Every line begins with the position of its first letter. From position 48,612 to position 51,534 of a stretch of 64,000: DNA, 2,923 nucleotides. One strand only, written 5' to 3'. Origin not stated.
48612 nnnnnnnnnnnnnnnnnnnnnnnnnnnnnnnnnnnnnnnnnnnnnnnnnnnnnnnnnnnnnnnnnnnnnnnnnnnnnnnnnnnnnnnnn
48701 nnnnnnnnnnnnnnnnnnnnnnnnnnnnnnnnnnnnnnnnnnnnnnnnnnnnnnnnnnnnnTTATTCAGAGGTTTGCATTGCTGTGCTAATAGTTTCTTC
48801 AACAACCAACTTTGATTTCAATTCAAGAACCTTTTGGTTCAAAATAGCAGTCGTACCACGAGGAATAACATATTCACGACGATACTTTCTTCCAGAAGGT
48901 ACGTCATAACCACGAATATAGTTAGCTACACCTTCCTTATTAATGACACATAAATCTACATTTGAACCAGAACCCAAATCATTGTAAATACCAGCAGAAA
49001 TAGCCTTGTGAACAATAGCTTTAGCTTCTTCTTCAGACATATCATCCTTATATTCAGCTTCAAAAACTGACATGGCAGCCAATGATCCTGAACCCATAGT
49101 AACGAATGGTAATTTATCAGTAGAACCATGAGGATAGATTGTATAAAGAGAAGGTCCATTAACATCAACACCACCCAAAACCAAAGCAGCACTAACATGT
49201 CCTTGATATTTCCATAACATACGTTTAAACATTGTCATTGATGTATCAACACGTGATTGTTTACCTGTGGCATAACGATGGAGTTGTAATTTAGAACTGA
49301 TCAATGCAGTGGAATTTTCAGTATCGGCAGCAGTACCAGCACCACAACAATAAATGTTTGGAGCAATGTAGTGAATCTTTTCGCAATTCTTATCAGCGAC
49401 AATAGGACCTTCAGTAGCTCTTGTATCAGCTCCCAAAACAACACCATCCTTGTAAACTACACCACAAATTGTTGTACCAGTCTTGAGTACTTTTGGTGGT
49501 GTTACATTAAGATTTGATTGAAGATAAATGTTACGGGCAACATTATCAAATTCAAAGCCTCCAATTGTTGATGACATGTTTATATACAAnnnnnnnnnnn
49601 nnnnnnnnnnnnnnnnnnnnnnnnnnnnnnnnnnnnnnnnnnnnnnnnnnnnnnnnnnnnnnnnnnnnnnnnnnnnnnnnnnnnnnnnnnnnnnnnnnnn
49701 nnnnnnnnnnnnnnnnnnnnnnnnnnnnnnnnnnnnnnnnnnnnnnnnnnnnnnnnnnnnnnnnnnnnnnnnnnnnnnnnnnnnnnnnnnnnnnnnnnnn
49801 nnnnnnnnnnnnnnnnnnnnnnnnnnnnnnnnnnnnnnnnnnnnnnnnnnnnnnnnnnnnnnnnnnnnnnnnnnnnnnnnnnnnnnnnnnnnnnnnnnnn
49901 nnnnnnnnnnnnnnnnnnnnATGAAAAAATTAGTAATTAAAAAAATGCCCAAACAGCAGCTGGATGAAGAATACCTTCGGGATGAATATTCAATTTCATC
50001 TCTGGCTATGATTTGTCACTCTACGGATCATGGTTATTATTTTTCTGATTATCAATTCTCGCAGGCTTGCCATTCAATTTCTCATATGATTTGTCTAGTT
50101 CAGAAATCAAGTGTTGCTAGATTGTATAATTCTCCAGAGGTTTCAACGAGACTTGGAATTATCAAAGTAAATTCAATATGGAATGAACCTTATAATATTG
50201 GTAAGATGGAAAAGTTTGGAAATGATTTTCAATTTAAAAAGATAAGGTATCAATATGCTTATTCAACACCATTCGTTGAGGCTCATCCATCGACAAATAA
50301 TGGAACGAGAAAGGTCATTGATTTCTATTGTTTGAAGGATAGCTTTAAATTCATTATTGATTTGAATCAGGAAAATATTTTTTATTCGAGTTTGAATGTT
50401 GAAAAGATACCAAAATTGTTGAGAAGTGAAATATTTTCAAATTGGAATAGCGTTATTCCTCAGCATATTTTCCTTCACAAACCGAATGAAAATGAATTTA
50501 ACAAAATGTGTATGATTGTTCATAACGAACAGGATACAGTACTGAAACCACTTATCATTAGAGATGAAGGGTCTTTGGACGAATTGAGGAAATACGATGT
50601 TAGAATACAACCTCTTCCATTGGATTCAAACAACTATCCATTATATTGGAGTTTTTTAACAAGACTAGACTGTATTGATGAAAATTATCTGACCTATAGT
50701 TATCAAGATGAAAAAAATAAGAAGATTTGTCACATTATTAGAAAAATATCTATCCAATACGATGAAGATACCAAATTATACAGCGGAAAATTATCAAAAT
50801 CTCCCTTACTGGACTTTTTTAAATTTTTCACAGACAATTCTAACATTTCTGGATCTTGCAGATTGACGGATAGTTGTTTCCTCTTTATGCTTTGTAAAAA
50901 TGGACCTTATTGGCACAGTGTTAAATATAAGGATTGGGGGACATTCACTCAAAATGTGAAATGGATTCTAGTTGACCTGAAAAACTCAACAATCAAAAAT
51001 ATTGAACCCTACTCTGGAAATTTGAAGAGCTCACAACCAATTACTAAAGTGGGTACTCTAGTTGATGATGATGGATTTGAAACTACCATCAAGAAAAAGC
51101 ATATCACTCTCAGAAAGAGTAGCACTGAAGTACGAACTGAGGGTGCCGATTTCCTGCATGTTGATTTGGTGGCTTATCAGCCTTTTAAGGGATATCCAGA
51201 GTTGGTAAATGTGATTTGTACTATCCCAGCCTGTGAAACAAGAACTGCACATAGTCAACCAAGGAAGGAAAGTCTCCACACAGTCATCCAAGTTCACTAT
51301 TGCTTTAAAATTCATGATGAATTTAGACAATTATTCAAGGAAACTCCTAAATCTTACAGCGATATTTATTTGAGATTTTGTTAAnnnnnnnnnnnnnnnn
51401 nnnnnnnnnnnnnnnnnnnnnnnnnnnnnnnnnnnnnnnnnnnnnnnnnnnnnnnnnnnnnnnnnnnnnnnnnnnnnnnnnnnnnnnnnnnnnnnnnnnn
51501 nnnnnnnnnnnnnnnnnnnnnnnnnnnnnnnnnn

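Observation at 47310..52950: Mini-cluster of three proteasome genes (alpha4-type, beta7-type, lid Rpn5) on one strand within 5.6 kb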

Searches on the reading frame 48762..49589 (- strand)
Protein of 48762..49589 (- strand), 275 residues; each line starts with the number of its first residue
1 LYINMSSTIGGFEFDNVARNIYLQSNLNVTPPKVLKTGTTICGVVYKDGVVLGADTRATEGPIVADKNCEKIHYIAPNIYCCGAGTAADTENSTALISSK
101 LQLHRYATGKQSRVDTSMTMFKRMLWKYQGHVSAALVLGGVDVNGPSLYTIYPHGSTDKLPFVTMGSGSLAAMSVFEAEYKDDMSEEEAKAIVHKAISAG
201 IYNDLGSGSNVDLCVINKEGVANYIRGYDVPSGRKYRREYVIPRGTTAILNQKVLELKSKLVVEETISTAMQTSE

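Call 3: search_protein_families(library=pfam, proteins=[window:48762-49589:-])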
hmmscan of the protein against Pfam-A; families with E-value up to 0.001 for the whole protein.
window:48762-49589:- (275 aa): 2 families
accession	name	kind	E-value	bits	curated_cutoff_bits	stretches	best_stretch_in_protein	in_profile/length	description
PF00227.31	Proteasome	-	1.5e-52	178.4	22.4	1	36-216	2-189/189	Proteasome subunit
PF12465.13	Pr_beta_C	-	1.5e-05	24.7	25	1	238-265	9-34/36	Proteasome beta subunits C terminal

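Call 5: search_solved_structures(query=window:48762-49589:-)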
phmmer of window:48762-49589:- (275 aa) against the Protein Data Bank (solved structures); distinct sequences matched with E-value up to 0.001: 327 (the best 60 are shown).
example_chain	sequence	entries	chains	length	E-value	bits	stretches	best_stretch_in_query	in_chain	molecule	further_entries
8qyj_K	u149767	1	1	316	1.6e-104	352.1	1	8-275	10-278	Proteasome subunit beta type-7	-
8qym_K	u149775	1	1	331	1.9e-104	351.9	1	8-275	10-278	Proteasome subunit beta type-7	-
8qyl_K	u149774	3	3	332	1.9e-104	351.9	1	8-275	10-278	Proteasome subunit beta type-7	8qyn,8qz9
22mm_O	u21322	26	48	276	2.3e-104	351.6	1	8-271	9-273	Proteasome subunit beta type-7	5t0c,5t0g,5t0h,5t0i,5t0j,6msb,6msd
5gjq_b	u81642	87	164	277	2.3e-104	351.6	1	8-271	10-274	Proteasome subunit beta type-7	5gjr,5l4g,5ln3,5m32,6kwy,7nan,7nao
6epc_2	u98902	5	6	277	1.1e-103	349.4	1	7-271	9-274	Proteasome subunit beta type-7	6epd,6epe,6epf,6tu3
8fz5_I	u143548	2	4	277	9.5e-103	346.3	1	8-271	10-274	Proteasome subunit beta type-7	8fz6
8qys_K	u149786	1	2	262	3.4e-102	344.5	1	8-257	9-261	Proteasome subunit beta type-7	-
7qve_p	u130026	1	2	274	3.1e-101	341.4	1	9-266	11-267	Proteasome subunit beta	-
9f9p_I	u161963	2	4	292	5.5e-97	327.4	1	9-257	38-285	Proteasome subunit beta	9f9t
6qm7_I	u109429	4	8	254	5.1e-96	324.3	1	10-257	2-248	Proteasome beta2 chain | Proteasome subunit beta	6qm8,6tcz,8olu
5a0q_I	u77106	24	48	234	2.2e-95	322.2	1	39-271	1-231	PROTEASOME SUBUNIT BETA TYPE-7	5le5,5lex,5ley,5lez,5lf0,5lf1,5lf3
3unb_H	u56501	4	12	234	4.1e-95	321.3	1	39-271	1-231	Proteasome subunit beta type-7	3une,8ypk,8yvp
1iru_I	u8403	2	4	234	8e-95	320.4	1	39-271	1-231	20S proteasome | Proteasome subunit beta type-7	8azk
6htb_H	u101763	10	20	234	8.1e-95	320.3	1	39-271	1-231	Proteasome subunit beta type-7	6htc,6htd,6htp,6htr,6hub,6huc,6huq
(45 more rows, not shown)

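Call 16: find_homologous_proteins(query=window:48762-49589:-, max_evalue=1e-70)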
Query window:48762-49589:- (275 aa): 4942 proteins with E <= 1e-70 among 8000 candidates; the best 120 are listed.
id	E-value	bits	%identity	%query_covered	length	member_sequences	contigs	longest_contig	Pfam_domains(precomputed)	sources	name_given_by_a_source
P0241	1.2e-161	554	89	99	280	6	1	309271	PF12465.14,PF00227.32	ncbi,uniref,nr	ncbi:hypothetical protein C9374_010667 [Naegleria lovaniensis]|uniref:Proteasome subunit beta n=1 Ta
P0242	1.2e-156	538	87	99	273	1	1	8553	PF12465.14,PF00227.32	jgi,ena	-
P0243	1.7e-144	498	83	95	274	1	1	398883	PF00227.32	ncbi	ncbi:hypothetical protein ABK040_010614 [Willaertia magna]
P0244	5.2e-130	451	78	93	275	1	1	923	PF12465.14,PF00227.32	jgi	jgi:20S proteasome subunit beta 2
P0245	5.9e-124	431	74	96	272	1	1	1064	PF00227.32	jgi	-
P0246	5.7e-123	427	73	95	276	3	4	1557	PF12465.14,PF00227.32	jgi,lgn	-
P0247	8.3e-122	424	72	95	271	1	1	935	PF00227.32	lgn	-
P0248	2.1e-120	419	71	95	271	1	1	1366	PF00227.32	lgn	-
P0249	4.6e-120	418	72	97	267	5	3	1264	PF00227.32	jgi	jgi:20S proteasome subunit beta 2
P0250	9.7e-120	417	72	96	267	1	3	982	PF12465.14,PF00227.32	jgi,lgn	-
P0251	4.0e-118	412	73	92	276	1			PF12465.14,PF00227.32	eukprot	eukprot:gb/GECH01011858.1/.p1 GENE.gb/GECH01011858.1/~~gb/GECH01011858.1/.p1 ORF type:complete len:2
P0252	9.8e-118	410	72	96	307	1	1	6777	PF00227.32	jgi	jgi:20S proteasome subunit beta 2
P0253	9.8e-118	410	71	93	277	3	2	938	PF00227.32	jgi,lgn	-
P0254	9.9e-117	407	77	85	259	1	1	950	PF00227.32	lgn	-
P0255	5.0e-116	405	69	95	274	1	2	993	PF00227.32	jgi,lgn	-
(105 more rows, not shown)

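Call 17: find_encoding_contigs(protein=P0242, flank=10000, max_places=3)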
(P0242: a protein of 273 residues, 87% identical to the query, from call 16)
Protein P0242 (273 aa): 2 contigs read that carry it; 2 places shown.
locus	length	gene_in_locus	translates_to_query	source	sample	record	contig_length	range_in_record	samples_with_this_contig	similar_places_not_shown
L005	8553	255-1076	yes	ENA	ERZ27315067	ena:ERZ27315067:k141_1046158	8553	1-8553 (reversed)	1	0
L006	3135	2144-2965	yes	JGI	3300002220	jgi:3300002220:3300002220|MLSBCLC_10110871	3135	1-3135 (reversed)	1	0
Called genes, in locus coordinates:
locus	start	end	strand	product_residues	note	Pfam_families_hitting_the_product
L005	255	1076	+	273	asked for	PF00227:Proteasome, PF12465:Pr_beta_C (weak)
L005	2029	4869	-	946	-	PF24981:Beta-prop_ATRN-LZTR1 (faint), PF01344:Kelch_1 (faint), PF07646:Kelch_2 (faint), PF13415:Beta-prop_FBX42, PF24681:Kelch_KLHDC2_KLHL20_DRC7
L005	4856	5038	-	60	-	-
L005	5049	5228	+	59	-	-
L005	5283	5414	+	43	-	-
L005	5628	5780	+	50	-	-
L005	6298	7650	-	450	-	-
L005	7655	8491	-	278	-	-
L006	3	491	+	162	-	?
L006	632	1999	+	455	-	PF22241:PSMD12-CSN4_N, PF01399:PCI, PF18098:RPN5_C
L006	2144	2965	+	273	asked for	PF00227:Proteasome, PF12465:Pr_beta_C (weak)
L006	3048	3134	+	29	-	?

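Call 18: find_encoding_contigs(protein=P0243, flank=10000, max_places=3)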
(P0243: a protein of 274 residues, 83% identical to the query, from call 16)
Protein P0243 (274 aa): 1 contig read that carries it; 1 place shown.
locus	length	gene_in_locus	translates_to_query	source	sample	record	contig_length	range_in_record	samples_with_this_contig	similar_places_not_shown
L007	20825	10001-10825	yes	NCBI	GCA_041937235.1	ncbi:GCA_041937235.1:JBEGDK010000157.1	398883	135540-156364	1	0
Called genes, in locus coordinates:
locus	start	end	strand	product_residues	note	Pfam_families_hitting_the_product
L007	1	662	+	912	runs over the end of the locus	-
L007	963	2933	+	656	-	PF13561:adh_short_C2 (faint), PF00106:adh_short (weak)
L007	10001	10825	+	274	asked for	PF00227:Proteasome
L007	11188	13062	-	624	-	PF13175:AAA_15 (weak), PF13304:AAA_21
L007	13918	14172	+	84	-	-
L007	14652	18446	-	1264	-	PF13639:zf-RING_2 (weak), PF23419:WD40_RFWD3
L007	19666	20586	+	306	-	-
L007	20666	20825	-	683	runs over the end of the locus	-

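Call 66: find_related_loci(query=window:48762-49577:-, collection=metagenome_contigs, flank=8000)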
Query window:48762-49577:- (271 aa) in metagenome_contigs; peptide patterns used: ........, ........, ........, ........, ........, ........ (x = any residue, [..] = any of these).
600 stretches matched a pattern (row limit reached: there are more); 477 encode a relative of the query (tblastn E <= 1e-3); the best 80 are kept; 80 distinct loci.
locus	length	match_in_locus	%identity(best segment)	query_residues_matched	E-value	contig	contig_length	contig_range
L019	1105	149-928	67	6-266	3e-128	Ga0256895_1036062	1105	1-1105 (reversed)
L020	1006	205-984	65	6-267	7e-128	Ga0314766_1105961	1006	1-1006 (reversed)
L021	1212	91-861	67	5-263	7e-126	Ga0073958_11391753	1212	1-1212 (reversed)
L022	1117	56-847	65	1-264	1e-125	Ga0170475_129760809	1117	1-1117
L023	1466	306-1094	67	5-269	9e-124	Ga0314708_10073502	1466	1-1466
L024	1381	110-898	66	5-269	1e-123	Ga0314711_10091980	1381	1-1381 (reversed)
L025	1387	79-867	65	5-269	7e-123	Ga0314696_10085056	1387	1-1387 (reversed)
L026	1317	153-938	65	5-268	3e-122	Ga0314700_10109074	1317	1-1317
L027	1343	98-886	66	5-269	4e-122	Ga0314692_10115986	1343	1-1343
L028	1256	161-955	66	5-270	2e-121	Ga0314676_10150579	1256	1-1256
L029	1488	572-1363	65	5-268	3e-119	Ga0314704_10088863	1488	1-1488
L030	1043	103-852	66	8-257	2e-120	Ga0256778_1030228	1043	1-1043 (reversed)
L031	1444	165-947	62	1-261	3e-118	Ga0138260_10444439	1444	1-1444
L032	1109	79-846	65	6-261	7e-120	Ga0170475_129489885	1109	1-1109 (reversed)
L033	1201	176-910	68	6-250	3e-119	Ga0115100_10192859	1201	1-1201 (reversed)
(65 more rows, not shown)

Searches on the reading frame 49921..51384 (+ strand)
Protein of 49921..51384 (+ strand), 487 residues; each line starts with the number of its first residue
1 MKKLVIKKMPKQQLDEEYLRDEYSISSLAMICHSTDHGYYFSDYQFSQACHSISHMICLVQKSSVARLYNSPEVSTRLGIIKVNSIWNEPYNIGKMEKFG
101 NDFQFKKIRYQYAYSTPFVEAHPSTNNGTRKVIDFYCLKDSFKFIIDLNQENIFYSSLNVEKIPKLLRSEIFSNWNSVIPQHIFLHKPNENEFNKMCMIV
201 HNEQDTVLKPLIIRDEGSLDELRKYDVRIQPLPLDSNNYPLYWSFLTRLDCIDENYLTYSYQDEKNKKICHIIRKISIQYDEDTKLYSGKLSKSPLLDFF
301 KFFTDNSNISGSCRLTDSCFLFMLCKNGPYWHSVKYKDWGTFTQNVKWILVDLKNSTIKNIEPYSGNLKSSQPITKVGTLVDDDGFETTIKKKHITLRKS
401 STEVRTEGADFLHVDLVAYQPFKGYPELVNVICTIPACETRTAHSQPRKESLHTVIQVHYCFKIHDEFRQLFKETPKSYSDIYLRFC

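Call 3: search_protein_families(library=pfam, proteins=[window:49921-51384:+])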
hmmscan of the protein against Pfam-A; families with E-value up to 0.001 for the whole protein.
window:49921-51384:+ (487 aa): 0 families

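Call 40: search_protein_representatives(protein=window:49921-51384:+)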
Query: 487 residues. Proteins with E-value up to 0.001 (for the whole library): 3; up to 1e-10: 3; up to 1e-30: 2. The best 3 are listed.
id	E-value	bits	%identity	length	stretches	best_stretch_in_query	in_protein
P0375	0.0e+00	1118.6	100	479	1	9-487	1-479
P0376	6.7e-42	160.4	36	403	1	38-391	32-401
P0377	5.5e-29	117.9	35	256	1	239-486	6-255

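Call 41: list_cluster_members(proteins=[P0375, P0376, P0377])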
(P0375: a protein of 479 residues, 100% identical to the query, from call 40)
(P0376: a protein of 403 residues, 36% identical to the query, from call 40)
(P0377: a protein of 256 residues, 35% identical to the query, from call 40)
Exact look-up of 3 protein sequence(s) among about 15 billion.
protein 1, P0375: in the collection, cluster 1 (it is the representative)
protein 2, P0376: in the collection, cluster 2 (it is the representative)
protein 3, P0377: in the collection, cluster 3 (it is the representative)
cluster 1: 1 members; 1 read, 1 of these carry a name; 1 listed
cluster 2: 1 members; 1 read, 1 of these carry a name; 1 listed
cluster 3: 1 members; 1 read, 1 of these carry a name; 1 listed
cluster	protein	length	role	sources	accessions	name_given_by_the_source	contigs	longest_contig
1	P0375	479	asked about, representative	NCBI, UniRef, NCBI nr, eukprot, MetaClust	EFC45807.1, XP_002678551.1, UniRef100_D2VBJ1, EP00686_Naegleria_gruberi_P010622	predicted protein [Naegleria gruberi] | Predicted protein n=1 Tax=Naegleria gruberi TaxID=5762 RepID=D2VBJ1_NAEGR | uncharacterized protein NAEGRDRAFT_66235 [Naegleria gruberi]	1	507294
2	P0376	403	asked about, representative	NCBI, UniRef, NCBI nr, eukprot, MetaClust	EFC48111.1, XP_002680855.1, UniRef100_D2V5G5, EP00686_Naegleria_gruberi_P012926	predicted protein [Naegleria gruberi] | Predicted protein n=1 Tax=Naegleria gruberi TaxID=5762 RepID=D2V5G5_NAEGR | uncharacterized protein NAEGRDRAFT_63814 [Naegleria gruberi]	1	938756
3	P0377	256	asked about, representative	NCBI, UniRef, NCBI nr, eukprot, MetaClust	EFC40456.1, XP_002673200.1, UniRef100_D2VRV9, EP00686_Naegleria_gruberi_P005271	predicted protein [Naegleria gruberi] | Predicted protein n=1 Tax=Naegleria gruberi TaxID=5762 RepID=D2VRV9_NAEGR | uncharacterized protein NAEGRDRAFT_71721 [Naegleria gruberi]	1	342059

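Call 50: search_protein_families(library=pfam, proteins=[window:49921-51384:+], max_evalue=10)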
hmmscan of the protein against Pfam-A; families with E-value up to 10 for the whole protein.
window:49921-51384:+ (487 aa): 1 family
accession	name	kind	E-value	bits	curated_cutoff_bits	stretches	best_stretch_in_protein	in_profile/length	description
PF07016.16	CRAM_rpt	-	0.28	11.5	19.8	1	304-320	1-17/22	Cysteine-rich acidic integral membrane protein precursor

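Call 65: predict_structure(alignment_id=A1)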
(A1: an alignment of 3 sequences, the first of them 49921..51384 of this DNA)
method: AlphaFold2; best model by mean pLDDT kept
length: 487 residues; sequences in the alignment: 3
mean_pLDDT: 40.1   pTM: 0.38
mean pLDDT of the five models: 40.1, 36.4, 35.8, 33.0, 31.5
residues with pLDDT >= 90: 0; 70-90: 0; 50-70: 124; < 50: 363
segments of 3 or more residues with pLDDT < 50: 1-26, 35-37, 43-50, 59-80, 83-141, 150-155, 163-219, 221-248, 261-269, 275-295, 328-340, 364-428, 432-459, 474-487
pLDDT, mean of each block of 10 residues (from residue 1): 24 32 46 55 44 53 33 38 37 32 27 26 27 44 52 51 37 26 24 26 24 40 37 41 48 55 45 45 34 48 54 53 52 41 60 60 44 34 41 27 26 38 49 40 28 38 57 43 27
secondary structure, 60 per line:
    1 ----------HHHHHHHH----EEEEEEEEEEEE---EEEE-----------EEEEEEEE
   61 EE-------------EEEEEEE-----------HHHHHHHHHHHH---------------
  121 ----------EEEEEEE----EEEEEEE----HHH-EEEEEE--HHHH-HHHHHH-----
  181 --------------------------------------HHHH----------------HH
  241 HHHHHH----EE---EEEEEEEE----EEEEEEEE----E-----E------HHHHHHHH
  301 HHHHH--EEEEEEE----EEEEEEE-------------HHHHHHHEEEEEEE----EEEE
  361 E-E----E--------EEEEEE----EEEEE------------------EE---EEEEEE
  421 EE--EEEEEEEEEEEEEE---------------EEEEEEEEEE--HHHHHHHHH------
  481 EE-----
elements in order: H11-18 E23-34 E38-41 E53-62 E76-82 H94-105 E131-137 E142-148 E157-162 H165-168 H170-175 H219-222 H239-246 E256-263 E268-275 H293-305 E308-314 E319-325 H339-345 E346-352 E357-361 E377-382 E387-391 E415-422 E425-438 E454-463 H466-474
